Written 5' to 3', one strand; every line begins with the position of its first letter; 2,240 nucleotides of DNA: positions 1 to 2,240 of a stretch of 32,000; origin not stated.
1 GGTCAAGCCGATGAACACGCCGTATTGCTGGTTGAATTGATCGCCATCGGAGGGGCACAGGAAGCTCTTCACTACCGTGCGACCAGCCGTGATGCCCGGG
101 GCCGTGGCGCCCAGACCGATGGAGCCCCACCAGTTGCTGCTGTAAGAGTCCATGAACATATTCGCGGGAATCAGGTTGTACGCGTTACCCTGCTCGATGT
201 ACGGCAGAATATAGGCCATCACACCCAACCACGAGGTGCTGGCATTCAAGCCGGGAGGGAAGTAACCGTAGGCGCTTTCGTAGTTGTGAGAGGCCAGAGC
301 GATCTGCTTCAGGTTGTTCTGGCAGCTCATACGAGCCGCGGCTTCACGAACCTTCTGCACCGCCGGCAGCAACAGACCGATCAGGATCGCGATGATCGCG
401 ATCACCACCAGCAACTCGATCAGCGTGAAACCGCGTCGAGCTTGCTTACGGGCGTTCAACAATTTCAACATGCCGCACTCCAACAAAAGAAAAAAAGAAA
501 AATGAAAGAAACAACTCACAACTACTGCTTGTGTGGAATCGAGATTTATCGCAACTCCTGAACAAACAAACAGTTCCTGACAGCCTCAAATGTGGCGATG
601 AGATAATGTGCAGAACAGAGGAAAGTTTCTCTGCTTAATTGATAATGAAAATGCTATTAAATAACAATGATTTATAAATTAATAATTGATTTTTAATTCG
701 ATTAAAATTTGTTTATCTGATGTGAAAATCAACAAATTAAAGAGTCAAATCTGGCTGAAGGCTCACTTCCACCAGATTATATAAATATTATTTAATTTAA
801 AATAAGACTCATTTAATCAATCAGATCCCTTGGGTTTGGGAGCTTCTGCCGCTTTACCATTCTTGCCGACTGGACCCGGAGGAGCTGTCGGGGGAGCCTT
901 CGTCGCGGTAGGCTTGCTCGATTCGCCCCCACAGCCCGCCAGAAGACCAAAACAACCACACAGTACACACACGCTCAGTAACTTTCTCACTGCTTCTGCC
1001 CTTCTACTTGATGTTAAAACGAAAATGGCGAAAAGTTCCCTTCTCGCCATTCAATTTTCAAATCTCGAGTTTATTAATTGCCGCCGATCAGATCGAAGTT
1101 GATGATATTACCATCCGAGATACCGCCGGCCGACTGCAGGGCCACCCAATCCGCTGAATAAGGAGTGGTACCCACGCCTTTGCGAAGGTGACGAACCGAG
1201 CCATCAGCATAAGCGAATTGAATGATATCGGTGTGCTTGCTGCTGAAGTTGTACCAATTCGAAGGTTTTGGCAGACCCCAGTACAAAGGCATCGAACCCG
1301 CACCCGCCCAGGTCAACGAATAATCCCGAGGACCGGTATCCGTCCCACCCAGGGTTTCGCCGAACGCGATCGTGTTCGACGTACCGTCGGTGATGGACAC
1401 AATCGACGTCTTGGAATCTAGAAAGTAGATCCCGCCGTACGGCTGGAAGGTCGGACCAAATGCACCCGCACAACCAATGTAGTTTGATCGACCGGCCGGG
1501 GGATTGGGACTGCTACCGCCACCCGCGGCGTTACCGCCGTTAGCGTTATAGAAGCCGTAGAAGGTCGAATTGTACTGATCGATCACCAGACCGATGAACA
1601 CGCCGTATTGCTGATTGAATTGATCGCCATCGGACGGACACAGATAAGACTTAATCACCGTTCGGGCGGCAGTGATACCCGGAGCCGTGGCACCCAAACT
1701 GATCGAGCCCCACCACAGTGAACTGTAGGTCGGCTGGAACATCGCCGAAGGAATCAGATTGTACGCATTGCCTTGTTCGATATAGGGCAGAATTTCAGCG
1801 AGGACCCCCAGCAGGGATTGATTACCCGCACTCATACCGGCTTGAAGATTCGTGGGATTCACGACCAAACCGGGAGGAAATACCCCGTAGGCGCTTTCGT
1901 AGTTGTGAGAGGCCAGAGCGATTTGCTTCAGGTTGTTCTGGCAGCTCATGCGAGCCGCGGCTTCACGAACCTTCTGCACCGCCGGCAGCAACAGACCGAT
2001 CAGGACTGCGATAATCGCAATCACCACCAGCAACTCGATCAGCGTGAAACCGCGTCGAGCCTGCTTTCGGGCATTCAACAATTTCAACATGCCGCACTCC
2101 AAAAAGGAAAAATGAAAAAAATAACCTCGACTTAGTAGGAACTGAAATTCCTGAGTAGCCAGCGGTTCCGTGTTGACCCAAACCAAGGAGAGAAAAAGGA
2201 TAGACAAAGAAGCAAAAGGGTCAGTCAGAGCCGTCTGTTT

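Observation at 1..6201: Array of four 'pseudopilin-like DUF1559 + mini-lipoprotein' two-gene cassettes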

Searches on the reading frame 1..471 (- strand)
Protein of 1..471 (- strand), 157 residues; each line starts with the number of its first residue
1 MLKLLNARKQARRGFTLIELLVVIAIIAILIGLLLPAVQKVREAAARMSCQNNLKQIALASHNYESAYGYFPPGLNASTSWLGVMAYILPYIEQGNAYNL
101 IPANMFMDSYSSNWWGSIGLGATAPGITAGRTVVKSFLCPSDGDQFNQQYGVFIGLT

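Call 3: search_protein_families(library=pfam, proteins=[window:1-471:-], max_evalue=0.1)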
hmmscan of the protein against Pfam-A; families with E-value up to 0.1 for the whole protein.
window:1-471:- (157 aa): 3 families
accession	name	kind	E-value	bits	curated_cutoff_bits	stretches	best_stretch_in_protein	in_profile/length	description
PF07596.16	SBP_bac_10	-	8.5e-25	88.7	23.3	1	39-143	1-102/268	Protein of unknown function (DUF1559)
PF07963.17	N_methyl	-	2.1e-09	37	21.2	1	11-35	3-27/27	Prokaryotic N-terminal methylation motif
PF11773.13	ComGE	-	0.014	15.7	25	1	17-55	2-40/82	Competence system putative prepilin ComGE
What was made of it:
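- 1..471 (-): DUF1559 copy c1. Only the N-terminal 157 aa are present because the window end cuts the gene. Prepilin leader ...RRG|FTLIELL. Pfam SBP_bac_10 E 8.5e-25 and N_methyl (call 3).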

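Call 4: search_protein_families(library=ncbifam, proteins=[window:1-471:-], max_evalue=0.1)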
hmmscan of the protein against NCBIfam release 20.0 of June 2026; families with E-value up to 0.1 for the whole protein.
window:1-471:- (157 aa): 20 families
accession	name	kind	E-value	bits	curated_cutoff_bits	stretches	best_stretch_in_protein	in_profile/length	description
TIGR01710.1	typeII_sec_gspG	equivalog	6.8e-09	35.9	88.85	1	13-72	1-60/134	type II secretion system major pseudopilin GspG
NF040999.1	pilin_ComGC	equivalog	1.6e-08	34.6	75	1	13-59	2-48/84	competence type IV pilus major pilin ComGC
TIGR02532.1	IV_pilin_GFxxxE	domain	2.1e-08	33.6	16.3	1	12-34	1-23/24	prepilin-type N-terminal cleavage/methylation domain-containing protein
NF007862.0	PRK10574.1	equivalog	5.3e-08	33.1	138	1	11-46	3-38/145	prepilin peptidase-dependent pilin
NF041013.1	T4P_ComGE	equivalog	7.6e-08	32.4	49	1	13-58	4-49/83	competence type IV pilus minor pilin ComGE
TIGR01708.2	typeII_sec_gspH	equivalog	1.3e-07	31.7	80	1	13-52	2-42/169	type II secretion system minor pseudopilin GspH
NF041775.1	typeIV_PilA_Myxo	equivalog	4.1e-07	30.2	400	1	12-64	10-62/214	type IV pilin protein PilA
TIGR02596.1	TIGR02596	subfamily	1.1e-05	25.6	70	1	15-49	1-35/196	Verru_Chthon cassette protein D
TIGR01707.1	gspI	equivalog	2e-05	25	44.35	1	14-72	1-58/101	type II secretion system minor pseudopilin GspI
NF040982.1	ComGD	equivalog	0.00022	21.6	70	1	13-50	2-40/139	competence type IV pilus minor pilin ComGD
NF007800.0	PRK10506.1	equivalog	0.00042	20.2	158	1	9-33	5-29/163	prepilin peptidase-dependent protein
NF041002.1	pilin_ComGF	equivalog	0.0015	18.8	80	1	13-47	2-36/139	competence type IV pilus minor pilin ComGF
TIGR02599.1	TIGR02599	subfamily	0.0017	17.7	256.5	1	14-51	1-38/361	Verru_Chthon cassette protein C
NF047828.1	T3SSXpsI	equivalog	0.003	17.6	150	1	13-44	2-37/132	type II secretion system protein XpsI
NF038304.1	EPS_HpsC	equivalog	0.0042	16.7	200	1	7-35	15-43/318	hormogonium polysaccharide secretion pseudopilin HpsC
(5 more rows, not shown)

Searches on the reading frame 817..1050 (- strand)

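Call 3: search_protein_families(library=pfam, proteins=[window:817-1050:-], max_evalue=0.1)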
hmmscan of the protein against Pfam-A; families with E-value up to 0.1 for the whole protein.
window:817-1050:- (77 aa): 0 families

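Call 4: search_protein_families(library=ncbifam, proteins=[window:817-1050:-], max_evalue=0.1)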
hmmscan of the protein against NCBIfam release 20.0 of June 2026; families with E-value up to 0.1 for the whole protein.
window:817-1050:- (77 aa): 1 family
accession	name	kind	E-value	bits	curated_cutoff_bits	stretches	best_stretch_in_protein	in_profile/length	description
NF058595.1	invert_tail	domain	4.7e-06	26.9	37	1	6-59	38-89/113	lipo-invert putative C-terminal anchoring domain-containing protein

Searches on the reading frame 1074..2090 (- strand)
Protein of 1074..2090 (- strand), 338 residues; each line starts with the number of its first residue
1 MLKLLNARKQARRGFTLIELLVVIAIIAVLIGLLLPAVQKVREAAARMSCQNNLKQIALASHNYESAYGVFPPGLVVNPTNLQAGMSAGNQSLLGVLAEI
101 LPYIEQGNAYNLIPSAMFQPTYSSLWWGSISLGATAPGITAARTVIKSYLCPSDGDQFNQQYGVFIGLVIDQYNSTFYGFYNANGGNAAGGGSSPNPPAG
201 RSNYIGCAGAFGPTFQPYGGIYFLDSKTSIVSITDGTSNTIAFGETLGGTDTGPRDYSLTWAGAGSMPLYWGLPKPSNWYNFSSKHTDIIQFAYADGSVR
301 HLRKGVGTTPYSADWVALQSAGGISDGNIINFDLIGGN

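Call 3: search_protein_families(library=pfam, proteins=[window:1074-2090:-], max_evalue=0.1)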
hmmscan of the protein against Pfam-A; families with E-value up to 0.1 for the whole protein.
window:1074-2090:- (338 aa): 3 families
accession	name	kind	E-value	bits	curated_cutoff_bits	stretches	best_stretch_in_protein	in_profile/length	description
PF07596.16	SBP_bac_10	-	9.3e-39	134.5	23.3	2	39-254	1-182/268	Protein of unknown function (DUF1559)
PF07963.17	N_methyl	-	1e-08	34.8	21.2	1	11-35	3-27/27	Prokaryotic N-terminal methylation motif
PF11773.13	ComGE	-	0.049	14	25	1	17-55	2-40/82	Competence system putative prepilin ComGE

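Call 4: search_protein_families(library=ncbifam, proteins=[window:1074-2090:-], max_evalue=0.1)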
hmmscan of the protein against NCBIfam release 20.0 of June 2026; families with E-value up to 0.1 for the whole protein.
window:1074-2090:- (338 aa): 18 families
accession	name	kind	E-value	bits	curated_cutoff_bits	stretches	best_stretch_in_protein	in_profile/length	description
TIGR01710.1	typeII_sec_gspG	equivalog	4.2e-08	33.3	88.85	1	13-72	1-60/134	type II secretion system major pseudopilin GspG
NF040999.1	pilin_ComGC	equivalog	5.1e-08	33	75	1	13-58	2-47/84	competence type IV pilus major pilin ComGC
TIGR02532.1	IV_pilin_GFxxxE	domain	7.5e-08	31.9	16.3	1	12-34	1-23/24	prepilin-type N-terminal cleavage/methylation domain-containing protein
NF007862.0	PRK10574.1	equivalog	2.5e-07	30.9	138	1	11-46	3-38/145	prepilin peptidase-dependent pilin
NF041013.1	T4P_ComGE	equivalog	4.8e-07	29.8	49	1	13-58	4-49/83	competence type IV pilus minor pilin ComGE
TIGR01708.2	typeII_sec_gspH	equivalog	7e-07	29.4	80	1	13-51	2-41/169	type II secretion system minor pseudopilin GspH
NF041775.1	typeIV_PilA_Myxo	equivalog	3.6e-06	27.1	400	1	12-64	10-62/214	type IV pilin protein PilA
TIGR02596.1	TIGR02596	subfamily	1.6e-05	25.1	70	1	15-47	1-33/196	Verru_Chthon cassette protein D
TIGR01707.1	gspI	equivalog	5.4e-05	23.6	44.35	1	14-74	1-60/101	type II secretion system minor pseudopilin GspI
TIGR04294.2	pre_pil_HX9DG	domain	0.00042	20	19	1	282-300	1-19/22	H-X9-DG-CTERM domain-containing protein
NF040982.1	ComGD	equivalog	0.0009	19.7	70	1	13-49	2-39/139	competence type IV pilus minor pilin ComGD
NF007800.0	PRK10506.1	equivalog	0.0017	18.2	158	1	9-33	5-29/163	prepilin peptidase-dependent protein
TIGR02599.1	TIGR02599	subfamily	0.0072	15.6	256.5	1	14-51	1-38/361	Verru_Chthon cassette protein C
NF047828.1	T3SSXpsI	equivalog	0.0095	16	150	1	13-43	2-36/132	type II secretion system protein XpsI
NF041002.1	pilin_ComGF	equivalog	0.01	16.1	80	1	13-46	2-35/139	competence type IV pilus minor pilin ComGF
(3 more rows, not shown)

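Call 91: list_cluster_members(proteins=[window:820-990:-, window:820-1050:-, P0002, window:1074-2090:-, window:3522-4586:-])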
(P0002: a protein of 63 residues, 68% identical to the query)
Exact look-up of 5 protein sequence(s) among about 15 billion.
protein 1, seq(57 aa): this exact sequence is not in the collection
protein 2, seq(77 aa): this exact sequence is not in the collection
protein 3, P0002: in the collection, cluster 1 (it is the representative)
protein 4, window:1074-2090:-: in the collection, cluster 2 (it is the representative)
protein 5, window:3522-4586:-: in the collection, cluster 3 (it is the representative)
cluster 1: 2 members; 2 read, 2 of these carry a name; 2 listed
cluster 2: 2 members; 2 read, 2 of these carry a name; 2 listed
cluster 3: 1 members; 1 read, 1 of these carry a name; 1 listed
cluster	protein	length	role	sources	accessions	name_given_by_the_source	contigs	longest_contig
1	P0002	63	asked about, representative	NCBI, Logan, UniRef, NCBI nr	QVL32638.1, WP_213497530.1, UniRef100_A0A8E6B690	hypothetical protein KIH39_01605 [Telmatocola sphagniphila] | Lipoprotein n=1 Tax=Telmatocola sphagniphila TaxID=1123043 RepID=A0A8E6B690_9BACT | hypothetical protein [Telmatocola sphagniphila]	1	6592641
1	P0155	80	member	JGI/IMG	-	hypothetical protein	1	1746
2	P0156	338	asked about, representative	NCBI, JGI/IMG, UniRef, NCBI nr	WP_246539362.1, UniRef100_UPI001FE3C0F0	DUF1559 domain-containing protein [Telmatocola sphagniphila] | DUF1559 domain-containing protein n=1 Tax=Telmatocola sphagniphila TaxID=1123043 ...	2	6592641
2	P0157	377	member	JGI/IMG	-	prepilin-type N-terminal cleavage/methylation domain-containing protein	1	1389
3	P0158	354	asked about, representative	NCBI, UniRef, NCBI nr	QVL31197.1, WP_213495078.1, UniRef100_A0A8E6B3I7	DUF1559 domain-containing protein [Telmatocola sphagniphila] | DUF1559 domain-containing protein n=1 Tax=Telmatocola sphagniphila TaxID=1123043 ...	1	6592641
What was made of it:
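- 1074..2090 (-): DUF1559 copy c2, 338 aa: prepilin leader, long hydrophobic helix, HX9DG motif (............). WP_246539362.1, 'DUF1559 domain-containing protein' of Telmatocola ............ (call 91).
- Checked: The c2 ORF is absent from the public protein collection, so it is unannotated (call 91).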
